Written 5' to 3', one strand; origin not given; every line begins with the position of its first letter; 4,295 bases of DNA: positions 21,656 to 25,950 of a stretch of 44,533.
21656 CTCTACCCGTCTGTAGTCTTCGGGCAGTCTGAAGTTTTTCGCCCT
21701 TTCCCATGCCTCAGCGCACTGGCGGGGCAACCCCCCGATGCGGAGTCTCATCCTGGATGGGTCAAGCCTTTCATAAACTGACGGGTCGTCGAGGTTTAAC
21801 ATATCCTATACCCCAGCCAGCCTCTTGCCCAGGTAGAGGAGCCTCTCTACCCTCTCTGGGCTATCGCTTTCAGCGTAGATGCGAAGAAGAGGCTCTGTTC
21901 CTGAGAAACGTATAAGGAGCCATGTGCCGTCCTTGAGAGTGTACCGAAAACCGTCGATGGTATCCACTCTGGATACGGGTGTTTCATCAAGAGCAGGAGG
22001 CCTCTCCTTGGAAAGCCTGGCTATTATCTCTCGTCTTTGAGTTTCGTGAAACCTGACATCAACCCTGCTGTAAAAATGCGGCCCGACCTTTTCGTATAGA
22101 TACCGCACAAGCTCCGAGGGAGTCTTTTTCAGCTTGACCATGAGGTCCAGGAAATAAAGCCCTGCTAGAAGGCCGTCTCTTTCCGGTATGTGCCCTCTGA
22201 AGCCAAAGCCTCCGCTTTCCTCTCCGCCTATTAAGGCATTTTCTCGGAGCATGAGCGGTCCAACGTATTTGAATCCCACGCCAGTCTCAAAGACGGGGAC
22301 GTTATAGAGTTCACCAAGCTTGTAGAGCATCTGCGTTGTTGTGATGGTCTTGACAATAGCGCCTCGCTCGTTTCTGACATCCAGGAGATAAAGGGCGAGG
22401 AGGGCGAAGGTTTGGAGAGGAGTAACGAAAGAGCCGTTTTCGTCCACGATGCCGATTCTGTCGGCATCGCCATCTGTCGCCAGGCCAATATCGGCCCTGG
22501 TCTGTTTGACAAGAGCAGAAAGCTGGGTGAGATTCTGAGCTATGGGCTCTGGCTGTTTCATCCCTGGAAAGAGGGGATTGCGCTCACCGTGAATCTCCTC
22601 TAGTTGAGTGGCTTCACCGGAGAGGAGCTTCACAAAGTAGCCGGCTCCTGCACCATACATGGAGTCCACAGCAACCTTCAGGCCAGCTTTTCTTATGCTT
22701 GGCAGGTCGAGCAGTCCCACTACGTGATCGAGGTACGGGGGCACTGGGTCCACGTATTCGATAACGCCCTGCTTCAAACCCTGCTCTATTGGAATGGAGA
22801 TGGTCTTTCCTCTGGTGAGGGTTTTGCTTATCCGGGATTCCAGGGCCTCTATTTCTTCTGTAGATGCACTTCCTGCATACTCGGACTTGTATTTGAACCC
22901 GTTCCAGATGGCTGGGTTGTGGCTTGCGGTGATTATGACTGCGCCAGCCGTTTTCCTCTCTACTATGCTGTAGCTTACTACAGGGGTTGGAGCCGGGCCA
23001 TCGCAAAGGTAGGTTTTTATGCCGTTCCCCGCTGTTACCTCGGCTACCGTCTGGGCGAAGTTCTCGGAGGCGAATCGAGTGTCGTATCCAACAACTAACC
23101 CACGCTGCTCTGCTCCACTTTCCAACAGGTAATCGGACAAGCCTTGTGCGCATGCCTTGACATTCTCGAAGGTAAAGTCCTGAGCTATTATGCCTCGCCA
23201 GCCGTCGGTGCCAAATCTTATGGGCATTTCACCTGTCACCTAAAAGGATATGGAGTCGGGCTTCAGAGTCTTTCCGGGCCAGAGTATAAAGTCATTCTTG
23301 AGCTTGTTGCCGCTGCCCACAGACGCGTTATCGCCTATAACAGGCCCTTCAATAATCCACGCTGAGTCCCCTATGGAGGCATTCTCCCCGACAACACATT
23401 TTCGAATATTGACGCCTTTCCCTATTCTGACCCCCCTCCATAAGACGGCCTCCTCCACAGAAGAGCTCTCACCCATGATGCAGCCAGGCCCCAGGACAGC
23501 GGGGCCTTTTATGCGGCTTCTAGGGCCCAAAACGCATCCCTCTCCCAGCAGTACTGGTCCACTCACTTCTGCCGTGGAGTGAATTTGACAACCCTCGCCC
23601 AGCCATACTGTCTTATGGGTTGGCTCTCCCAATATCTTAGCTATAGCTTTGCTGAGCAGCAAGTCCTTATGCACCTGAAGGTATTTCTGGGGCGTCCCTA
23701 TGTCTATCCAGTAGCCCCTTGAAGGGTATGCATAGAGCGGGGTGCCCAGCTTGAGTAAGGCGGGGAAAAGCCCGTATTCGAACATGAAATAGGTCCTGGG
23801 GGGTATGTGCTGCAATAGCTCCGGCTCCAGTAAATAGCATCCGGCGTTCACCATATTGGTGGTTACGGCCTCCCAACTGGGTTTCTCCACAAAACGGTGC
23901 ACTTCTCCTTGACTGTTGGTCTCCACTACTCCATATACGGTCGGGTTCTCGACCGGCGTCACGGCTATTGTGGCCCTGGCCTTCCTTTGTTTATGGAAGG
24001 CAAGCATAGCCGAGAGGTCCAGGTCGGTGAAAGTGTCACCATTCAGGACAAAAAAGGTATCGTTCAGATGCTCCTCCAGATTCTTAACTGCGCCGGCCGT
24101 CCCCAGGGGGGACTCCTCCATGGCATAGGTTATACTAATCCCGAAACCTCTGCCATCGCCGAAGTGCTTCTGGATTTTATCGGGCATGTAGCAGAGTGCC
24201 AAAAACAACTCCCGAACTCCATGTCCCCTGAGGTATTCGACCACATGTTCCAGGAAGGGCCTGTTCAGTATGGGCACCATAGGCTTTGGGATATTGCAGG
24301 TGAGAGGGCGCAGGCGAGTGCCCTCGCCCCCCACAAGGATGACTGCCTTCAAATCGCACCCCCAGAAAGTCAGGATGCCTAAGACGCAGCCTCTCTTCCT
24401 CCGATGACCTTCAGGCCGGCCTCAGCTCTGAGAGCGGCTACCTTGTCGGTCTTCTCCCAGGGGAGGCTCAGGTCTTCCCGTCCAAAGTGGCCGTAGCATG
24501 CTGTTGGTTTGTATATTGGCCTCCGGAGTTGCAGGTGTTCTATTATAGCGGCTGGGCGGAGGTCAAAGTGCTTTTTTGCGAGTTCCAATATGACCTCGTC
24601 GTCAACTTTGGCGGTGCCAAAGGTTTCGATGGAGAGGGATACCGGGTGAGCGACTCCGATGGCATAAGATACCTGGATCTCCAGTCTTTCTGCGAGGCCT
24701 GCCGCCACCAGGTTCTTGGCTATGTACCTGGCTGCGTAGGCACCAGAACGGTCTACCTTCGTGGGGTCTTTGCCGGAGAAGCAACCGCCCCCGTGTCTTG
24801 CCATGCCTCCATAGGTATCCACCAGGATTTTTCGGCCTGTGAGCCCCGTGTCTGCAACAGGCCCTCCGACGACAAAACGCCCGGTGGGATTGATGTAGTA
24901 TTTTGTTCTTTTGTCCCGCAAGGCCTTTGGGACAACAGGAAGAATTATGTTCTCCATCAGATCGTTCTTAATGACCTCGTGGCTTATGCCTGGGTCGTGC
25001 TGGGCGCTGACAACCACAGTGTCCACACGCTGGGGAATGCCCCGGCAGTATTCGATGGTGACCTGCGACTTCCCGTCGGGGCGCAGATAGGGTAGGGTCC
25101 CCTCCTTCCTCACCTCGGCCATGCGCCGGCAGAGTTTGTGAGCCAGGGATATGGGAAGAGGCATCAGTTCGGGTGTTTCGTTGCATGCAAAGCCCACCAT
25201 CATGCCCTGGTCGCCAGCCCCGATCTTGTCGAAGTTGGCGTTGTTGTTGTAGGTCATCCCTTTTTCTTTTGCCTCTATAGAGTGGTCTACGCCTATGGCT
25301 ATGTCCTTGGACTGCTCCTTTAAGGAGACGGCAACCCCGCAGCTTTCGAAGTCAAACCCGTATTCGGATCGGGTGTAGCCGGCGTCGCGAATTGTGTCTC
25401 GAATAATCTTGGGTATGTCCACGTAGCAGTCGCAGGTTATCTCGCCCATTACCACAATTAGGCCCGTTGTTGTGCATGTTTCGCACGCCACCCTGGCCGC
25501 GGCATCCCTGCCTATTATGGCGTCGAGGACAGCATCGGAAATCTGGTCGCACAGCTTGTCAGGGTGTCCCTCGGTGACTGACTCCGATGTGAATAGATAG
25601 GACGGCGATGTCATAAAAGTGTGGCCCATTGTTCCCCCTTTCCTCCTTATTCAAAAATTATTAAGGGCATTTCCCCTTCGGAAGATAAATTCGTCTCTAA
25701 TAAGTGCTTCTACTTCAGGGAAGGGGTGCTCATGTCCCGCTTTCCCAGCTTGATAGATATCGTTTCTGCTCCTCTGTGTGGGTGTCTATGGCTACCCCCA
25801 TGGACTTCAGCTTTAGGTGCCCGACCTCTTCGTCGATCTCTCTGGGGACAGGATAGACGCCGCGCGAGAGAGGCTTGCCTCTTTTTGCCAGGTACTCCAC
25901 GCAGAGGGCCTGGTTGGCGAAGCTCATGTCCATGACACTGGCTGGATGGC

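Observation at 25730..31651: Riboswitch-led operon with only MtnA and MtnP, plus four co-packed genes with no known role in SAM or methionine recycling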

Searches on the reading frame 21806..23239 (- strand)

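Call 9: search_protein_families(library=pfam, proteins=[window:21806-23239:-], max_evalue=0.001)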
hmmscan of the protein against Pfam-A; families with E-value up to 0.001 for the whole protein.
window:21806-23239:- (477 aa): 4 families
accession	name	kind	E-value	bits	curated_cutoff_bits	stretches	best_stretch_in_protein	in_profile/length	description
PF02878.22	PGM_PMM_I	-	1e-36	126.1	22.5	1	8-140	3-134/138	Phosphoglucomutase/phosphomannomutase, alpha/beta/alpha domain I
PF02880.22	PGM_PMM_III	-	3.8e-26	91.9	20.7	1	276-384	4-114/115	Phosphoglucomutase/phosphomannomutase, alpha/beta/alpha domain III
PF02879.22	PGM_PMM_II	-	2.5e-25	89.4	29.3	1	168-269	2-103/103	Phosphoglucomutase/phosphomannomutase, alpha/beta/alpha domain II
PF00408.26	PGM_PMM_IV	-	7.9e-12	45.5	23.1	1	414-467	11-61/68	Phosphoglucomutase/phosphomannomutase, C-terminal domain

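Call 48: search_protein_families(library=ncbifam, proteins=[window:21806-23239:-], max_evalue=0.00001)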
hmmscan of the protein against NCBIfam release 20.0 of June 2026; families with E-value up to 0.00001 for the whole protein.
window:21806-23239:- (477 aa): 7 families
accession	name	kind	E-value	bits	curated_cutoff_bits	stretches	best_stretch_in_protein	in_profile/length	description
TIGR03990.1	Arch_GlmM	equivalog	1.3e-88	297.8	439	1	9-468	4-437/444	phosphoglucosamine mutase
NF007088.0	PRK09542.1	equivalog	7.6e-51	173.5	618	1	15-467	18-445/456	phosphomannomutase/phosphoglucomutase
TIGR01455.1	glmM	equivalog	3.5e-49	167.7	447.55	1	9-467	1-432/442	phosphoglucosamine mutase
TIGR01132.1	pgm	equivalog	6.4e-47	160.2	778.05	1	7-459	40-524/546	phosphoglucomutase (alpha-D-glucose-1,6-bisphosphate-dependent)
NF005737.0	PRK07564.1-1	equivalog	5.9e-44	150.6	378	1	41-434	46-458/543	alpha-D-glucose phosphate-specific phosphoglucomutase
NF046027.1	PhglucPhmanMutPgmG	equivalog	8e-42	143.4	600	1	15-468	16-443/460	phosphoglucomutase/phosphomannomutase PgmG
NF011943.0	PRK15414.1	subfamily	6.7e-20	71.5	801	1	46-460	39-438/456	phosphomannomutase CpsG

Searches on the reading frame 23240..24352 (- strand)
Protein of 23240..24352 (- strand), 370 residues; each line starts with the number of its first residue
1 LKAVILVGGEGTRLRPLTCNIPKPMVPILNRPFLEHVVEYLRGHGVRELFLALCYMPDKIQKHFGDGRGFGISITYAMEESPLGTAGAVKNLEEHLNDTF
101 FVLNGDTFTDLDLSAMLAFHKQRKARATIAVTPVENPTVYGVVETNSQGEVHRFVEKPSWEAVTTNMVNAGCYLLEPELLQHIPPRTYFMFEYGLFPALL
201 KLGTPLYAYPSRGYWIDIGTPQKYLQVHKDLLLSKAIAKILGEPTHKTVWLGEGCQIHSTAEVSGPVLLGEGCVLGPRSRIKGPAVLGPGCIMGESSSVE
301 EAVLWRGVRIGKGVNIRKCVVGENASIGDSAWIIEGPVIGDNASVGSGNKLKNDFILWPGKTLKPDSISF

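Call 9: search_protein_families(library=pfam, proteins=[window:23240-24352:-], max_evalue=0.001)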
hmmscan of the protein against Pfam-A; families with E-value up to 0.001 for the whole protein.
window:23240-24352:- (370 aa): 6 families
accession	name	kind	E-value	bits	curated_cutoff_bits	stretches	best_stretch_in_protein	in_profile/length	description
PF00483.29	NTP_transferase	-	1.5e-56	192.2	21.2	1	2-231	1-242/245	Nucleotidyl transferase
PF25084.1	LbH_EIF2B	-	2.3e-17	63.3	54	1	248-349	3-103/105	EIF2B subunit epsilon LbH domain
PF00132.30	Hexapep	-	1.2e-12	47.3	27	2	249-283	2-36/36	Bacterial transferase hexapeptide (six repeats)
PF12804.13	NTP_transf_3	-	1.2e-09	39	27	1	3-135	1-126/160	MobA-like NTP transferase domain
PF24894.1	Hexapep_GlmU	-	8.2e-08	32.8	23.3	1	285-333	35-83/104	GlmU-like, C-terminal hexapeptide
PF25247.1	LbH_GLGC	-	0.00018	21.9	27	1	249-337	16-103/135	GLGC left-handed parallel beta-helix domain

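Call 48: search_protein_families(library=ncbifam, proteins=[window:23240-24352:-], max_evalue=0.00001)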
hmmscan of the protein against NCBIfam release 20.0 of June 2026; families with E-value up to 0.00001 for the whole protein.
window:23240-24352:- (370 aa): 40 families (the best 25 are shown)
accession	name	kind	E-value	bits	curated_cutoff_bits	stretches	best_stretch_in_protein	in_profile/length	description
NF052502.1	man1P_GTase_Rv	exception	1.6e-88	296.9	440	2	2-286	2-284/352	mannose-1-phosphate guanylyltransferase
TIGR03992.1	Arch_glmU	subfamily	9.8e-68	228.8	292.1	1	1-311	1-311/393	bifunctional sugar-1-phosphate nucleotidylyltransferase/acetyltransferase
TIGR01208.1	rmlA_long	equivalog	2.3e-47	161.6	320.25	1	2-352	1-338/353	glucose-1-phosphate thymidylyltransferase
NF049965.1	GlMnHpPGnyltfHddC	equivalog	5.2e-43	147.2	300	1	1-227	1-217/221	D-glycero-D-manno-heptose 1-phosphate guanosyltransferase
NF041173.1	Sug_nt_acttase_Thmprot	equivalog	2.7e-42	145.2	600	1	1-331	1-331/405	bifunctional sugar-1-phosphate nucleotidylyltransferase/acetyltransferase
NF041313.1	UDPGP_AglF_Halo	equivalog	2.7e-37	128.5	400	1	1-182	1-181/234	UTP--glucose-1-phosphate uridylyltransferase AglF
NF045761.1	NAMPUrTaseMurU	equivalog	1.5e-35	123.1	250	1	1-227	1-223/226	N-acetylmuramate alpha-1-phosphate uridylyltransferase MurU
NF003670.0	PRK05293.1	equivalog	6.7e-34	117.4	470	1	3-336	7-361/382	glucose-1-phosphate adenylyltransferase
TIGR02091.1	glgC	equivalog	1e-33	116.9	424.9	1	3-333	3-362/364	glucose-1-phosphate adenylyltransferase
NF010934.1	PRK14354.1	equivalog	2.9e-28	98.6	450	2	3-180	2-177/447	bifunctional UDP-N-acetylglucosamine diphosphorylase/glucosamine-1-phosphate N-acetyltransferase GlmU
TIGR01173.1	glmU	equivalog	3.5e-28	98.7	366.85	2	1-182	1-179/452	bifunctional UDP-N-acetylglucosamine diphosphorylase/glucosamine-1-phosphate N-acetyltransferase GlmU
TIGR02623.1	G1P_cyt_trans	equivalog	1.8e-27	96.4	300.25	2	85-220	106-234/255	glucose-1-phosphate cytidylyltransferase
NF010935.0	PRK14355.1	equivalog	2.2e-27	95.8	718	2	2-181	5-184/459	bifunctional UDP-N-acetylglucosamine diphosphorylase/glucosamine-1-phosphate N-acetyltransferase GlmU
NF002023.0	PRK00844.1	subfamily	3.8e-26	91.8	458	2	211-333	256-381/408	glucose-1-phosphate adenylyltransferase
NF002772.0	PRK02862.1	equivalog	5.8e-24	84.6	537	1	84-343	99-402/429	glucose-1-phosphate adenylyltransferase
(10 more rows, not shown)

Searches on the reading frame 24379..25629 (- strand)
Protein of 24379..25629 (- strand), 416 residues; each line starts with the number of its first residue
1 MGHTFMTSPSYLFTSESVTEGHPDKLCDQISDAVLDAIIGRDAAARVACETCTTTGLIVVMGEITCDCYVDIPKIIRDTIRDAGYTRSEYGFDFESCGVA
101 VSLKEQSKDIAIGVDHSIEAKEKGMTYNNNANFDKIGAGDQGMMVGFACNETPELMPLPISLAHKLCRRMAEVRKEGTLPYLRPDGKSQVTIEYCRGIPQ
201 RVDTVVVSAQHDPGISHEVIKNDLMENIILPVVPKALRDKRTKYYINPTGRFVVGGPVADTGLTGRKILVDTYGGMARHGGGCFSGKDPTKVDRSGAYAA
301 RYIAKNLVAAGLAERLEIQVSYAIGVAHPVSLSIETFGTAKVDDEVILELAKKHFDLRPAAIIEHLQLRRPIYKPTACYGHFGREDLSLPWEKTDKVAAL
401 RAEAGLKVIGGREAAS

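Call 3: search_protein_families(library=pfam, proteins=[window:24379-25629:-], max_evalue=0.01)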
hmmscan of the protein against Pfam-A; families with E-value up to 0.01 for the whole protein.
window:24379-25629:- (416 aa): 3 families
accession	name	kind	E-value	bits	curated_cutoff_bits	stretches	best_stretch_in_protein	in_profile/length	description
PF02773.21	S-AdoMet_synt_C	-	9.3e-68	226.9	25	1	254-393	1-138/138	S-adenosylmethionine synthetase, C-terminal domain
PF02772.21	S-AdoMet_synt_M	-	3.5e-50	169.6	29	1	135-252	1-120/120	S-adenosylmethionine synthetase, central domain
PF00438.25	S-AdoMet_synt_N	-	2.2e-42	144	33.1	1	11-107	2-98/99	S-adenosylmethionine synthetase, N-terminal domain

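Call 4: search_protein_families(library=ncbifam, proteins=[window:24379-25629:-], max_evalue=0.01)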
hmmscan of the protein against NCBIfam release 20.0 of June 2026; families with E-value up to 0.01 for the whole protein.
window:24379-25629:- (416 aa): 1 family
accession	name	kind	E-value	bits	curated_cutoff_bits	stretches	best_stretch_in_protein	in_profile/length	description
TIGR01034.1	metK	equivalog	1.6e-175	583.6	309.4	1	12-402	1-375/377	methionine adenosyltransferase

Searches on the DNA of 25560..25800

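Call 70: search_rna_families(source=window, start=25560, end=25800, threshold=evalue, max_evalue=1)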
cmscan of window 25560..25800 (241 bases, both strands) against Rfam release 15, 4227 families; matches with E-value up to 1: 0.
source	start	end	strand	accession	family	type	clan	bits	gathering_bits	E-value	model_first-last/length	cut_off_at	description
